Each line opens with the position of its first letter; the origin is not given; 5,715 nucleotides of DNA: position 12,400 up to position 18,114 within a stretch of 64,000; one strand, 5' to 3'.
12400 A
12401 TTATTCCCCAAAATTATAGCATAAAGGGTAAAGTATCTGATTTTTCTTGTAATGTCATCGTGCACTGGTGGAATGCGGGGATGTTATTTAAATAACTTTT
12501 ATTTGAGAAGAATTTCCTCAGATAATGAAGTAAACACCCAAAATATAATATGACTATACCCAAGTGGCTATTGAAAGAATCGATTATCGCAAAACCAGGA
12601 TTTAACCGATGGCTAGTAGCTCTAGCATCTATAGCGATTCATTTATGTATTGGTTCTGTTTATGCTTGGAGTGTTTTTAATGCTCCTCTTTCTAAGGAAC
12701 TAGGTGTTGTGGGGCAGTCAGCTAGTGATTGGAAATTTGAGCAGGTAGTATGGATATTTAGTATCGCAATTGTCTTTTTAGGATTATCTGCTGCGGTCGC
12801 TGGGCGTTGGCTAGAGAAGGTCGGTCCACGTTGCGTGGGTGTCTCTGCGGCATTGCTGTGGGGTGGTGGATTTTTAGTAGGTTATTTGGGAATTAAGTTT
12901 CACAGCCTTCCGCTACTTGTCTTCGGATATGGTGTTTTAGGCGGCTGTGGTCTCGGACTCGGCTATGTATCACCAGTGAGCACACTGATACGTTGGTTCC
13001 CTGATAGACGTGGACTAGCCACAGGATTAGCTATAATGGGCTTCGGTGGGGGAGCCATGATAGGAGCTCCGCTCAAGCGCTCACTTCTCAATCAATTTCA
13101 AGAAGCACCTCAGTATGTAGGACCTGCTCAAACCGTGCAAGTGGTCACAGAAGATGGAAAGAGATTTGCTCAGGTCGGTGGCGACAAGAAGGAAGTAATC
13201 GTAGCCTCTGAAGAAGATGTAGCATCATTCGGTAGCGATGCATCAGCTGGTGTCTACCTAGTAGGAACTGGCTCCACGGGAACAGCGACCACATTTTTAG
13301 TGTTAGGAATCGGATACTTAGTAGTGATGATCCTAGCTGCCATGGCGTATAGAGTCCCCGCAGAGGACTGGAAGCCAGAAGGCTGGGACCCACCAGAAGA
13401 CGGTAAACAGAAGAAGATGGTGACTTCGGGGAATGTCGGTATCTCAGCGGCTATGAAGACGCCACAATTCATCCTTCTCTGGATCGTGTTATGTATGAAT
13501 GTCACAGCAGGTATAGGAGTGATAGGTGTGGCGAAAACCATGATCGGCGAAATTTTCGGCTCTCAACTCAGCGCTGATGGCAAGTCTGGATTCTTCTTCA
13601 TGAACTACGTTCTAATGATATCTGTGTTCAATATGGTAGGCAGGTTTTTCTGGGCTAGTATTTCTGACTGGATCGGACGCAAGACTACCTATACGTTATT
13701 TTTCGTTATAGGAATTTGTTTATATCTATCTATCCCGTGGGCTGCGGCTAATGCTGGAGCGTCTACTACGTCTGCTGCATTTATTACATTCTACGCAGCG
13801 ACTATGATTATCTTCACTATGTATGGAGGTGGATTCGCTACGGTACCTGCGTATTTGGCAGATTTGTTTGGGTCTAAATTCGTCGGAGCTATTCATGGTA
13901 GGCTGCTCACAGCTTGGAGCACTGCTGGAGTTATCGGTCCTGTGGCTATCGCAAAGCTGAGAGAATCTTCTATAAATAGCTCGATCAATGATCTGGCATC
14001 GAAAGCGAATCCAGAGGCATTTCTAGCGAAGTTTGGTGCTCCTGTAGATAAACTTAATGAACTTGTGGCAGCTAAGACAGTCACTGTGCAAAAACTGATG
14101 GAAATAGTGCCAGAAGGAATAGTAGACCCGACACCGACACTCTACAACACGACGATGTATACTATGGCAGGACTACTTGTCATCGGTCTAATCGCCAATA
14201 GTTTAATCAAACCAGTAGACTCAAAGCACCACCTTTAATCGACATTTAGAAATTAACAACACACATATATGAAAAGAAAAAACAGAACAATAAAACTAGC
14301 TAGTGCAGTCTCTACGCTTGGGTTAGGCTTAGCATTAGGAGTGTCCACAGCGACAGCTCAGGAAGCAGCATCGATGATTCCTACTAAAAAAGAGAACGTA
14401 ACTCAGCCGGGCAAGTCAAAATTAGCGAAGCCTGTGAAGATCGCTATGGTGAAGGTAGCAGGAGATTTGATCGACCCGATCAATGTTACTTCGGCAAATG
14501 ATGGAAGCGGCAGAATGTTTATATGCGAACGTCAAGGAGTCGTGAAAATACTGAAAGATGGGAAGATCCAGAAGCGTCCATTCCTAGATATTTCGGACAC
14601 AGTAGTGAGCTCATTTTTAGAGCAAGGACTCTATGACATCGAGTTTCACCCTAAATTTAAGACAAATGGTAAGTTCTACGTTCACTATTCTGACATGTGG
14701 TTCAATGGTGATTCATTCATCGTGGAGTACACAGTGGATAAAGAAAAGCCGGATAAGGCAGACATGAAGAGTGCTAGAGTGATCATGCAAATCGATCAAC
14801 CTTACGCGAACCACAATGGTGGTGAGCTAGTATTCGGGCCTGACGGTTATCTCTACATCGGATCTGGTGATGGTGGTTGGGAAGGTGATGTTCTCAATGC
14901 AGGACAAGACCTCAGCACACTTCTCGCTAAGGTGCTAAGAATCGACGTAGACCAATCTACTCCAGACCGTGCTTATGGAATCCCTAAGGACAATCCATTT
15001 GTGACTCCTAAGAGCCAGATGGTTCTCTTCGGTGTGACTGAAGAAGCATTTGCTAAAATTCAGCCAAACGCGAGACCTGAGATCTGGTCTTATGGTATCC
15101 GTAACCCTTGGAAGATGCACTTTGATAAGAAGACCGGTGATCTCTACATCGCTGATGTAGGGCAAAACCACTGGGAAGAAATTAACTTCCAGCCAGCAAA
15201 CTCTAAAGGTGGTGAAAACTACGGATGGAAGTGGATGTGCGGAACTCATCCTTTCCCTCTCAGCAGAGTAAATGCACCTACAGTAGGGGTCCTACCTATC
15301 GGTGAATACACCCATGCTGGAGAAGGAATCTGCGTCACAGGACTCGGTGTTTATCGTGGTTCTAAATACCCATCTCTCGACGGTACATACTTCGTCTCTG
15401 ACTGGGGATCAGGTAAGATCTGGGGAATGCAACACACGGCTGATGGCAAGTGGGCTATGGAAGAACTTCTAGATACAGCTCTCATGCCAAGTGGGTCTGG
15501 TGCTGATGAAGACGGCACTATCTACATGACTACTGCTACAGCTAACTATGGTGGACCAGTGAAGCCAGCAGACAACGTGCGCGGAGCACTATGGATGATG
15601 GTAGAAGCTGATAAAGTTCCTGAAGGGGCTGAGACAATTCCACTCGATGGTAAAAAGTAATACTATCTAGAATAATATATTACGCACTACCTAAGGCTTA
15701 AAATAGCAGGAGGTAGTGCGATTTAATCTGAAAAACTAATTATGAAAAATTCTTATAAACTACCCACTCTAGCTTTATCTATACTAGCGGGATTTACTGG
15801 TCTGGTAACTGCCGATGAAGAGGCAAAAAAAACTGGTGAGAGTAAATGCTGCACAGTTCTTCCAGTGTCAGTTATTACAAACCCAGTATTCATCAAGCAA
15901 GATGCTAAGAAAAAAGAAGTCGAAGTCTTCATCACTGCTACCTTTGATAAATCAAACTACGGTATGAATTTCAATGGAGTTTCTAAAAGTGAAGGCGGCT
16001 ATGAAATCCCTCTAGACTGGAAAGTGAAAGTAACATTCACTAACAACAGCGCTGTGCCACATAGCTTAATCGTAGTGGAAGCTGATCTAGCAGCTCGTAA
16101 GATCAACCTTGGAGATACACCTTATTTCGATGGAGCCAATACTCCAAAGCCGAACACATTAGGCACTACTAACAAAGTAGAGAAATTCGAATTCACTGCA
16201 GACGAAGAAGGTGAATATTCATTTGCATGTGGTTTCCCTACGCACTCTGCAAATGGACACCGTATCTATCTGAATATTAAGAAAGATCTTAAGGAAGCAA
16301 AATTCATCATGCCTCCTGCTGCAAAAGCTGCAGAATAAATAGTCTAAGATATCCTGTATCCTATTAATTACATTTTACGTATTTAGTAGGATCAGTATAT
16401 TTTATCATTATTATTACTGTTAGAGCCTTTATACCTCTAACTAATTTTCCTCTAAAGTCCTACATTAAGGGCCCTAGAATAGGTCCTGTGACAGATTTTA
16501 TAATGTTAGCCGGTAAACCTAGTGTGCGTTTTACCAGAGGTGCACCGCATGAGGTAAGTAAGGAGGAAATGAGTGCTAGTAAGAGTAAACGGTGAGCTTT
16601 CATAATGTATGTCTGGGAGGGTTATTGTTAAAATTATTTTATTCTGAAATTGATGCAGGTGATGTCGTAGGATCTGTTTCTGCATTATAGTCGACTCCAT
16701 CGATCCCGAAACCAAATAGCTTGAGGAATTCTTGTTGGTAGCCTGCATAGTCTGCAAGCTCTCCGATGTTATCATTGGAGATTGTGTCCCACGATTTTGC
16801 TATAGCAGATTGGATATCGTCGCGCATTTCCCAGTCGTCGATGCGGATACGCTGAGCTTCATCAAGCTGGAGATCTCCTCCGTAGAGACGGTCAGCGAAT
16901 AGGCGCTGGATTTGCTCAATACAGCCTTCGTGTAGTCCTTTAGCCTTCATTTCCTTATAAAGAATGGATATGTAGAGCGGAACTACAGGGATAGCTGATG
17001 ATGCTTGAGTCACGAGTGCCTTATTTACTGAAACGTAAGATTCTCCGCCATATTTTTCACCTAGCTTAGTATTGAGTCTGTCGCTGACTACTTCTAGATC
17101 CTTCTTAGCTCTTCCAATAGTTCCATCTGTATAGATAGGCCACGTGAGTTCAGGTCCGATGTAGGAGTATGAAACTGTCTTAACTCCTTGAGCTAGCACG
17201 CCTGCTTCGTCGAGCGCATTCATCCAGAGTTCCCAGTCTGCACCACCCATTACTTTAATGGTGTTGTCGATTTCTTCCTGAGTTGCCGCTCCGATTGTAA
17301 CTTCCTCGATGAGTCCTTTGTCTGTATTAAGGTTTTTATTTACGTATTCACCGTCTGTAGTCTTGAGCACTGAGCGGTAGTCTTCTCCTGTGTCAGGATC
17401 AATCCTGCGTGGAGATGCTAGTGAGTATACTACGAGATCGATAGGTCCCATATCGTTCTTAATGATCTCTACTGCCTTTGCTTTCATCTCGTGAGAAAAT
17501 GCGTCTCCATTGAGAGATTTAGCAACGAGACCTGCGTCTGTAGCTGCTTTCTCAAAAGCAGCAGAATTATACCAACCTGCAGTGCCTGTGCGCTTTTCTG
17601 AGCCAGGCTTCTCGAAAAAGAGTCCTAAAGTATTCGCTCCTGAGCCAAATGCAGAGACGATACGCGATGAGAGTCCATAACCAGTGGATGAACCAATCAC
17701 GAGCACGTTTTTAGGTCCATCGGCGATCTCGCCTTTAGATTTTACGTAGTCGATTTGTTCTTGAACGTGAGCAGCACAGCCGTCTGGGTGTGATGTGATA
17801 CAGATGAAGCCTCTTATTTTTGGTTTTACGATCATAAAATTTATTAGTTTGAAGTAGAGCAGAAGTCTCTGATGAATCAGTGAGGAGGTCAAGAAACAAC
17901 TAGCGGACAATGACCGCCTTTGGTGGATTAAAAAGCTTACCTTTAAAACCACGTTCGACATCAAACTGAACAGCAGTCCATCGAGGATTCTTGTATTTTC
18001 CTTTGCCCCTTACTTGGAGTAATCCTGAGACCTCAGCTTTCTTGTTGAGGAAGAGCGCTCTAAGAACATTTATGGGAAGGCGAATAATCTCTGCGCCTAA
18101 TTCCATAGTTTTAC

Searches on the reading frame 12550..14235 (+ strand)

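Call 56: search_protein_families(library=pfam, proteins=[window:12550-14235:+], max_evalue=0.00001)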
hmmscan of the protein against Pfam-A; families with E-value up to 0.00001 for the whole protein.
window:12550-14235:+ (562 aa): 1 family
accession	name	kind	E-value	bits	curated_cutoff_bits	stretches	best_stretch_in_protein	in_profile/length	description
PF07690.21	MFS_1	-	9.8e-27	94.2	33.4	2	35-181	11-146/347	Major Facilitator Superfamily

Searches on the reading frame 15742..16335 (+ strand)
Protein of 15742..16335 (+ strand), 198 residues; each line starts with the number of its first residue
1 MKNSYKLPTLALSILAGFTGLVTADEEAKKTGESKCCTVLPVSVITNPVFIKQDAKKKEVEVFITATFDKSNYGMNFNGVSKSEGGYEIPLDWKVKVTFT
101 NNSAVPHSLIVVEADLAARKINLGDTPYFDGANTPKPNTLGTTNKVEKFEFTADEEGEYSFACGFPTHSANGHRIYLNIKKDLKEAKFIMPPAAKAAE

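Call 56: search_protein_families(library=pfam, proteins=[window:15742-16335:+], max_evalue=0.00001)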
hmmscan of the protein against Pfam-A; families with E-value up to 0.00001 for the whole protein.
window:15742-16335:+ (198 aa): 1 family
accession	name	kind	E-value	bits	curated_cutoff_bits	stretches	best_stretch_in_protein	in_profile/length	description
PF06525.17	SoxE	-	9.4e-11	41.9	21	1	51-180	6-139/149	Sulfocyanin (SoxE) domain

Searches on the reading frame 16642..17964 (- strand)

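Call 57: search_protein_families(library=pfam, proteins=[window:16642-17964:-], max_evalue=0.00001)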
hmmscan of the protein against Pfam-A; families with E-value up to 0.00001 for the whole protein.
window:16642-17964:- (441 aa): 3 families
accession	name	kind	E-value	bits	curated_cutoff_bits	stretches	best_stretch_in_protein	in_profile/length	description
PF12241.14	Enoyl_reductase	-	8.2e-110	366.2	22.1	1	125-361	1-236/236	Trans-2-enoyl-CoA reductase catalytic region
PF12242.14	Eno-Rase_NADH_b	-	9.5e-37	125.1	23.4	1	45-123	1-79/79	NAD(P)H binding domain of trans-2-enoyl-CoA reductase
PF07055.18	Eno-Rase_FAD_bd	-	1.2e-28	99.7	25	1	367-429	1-63/64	Enoyl reductase FAD binding domain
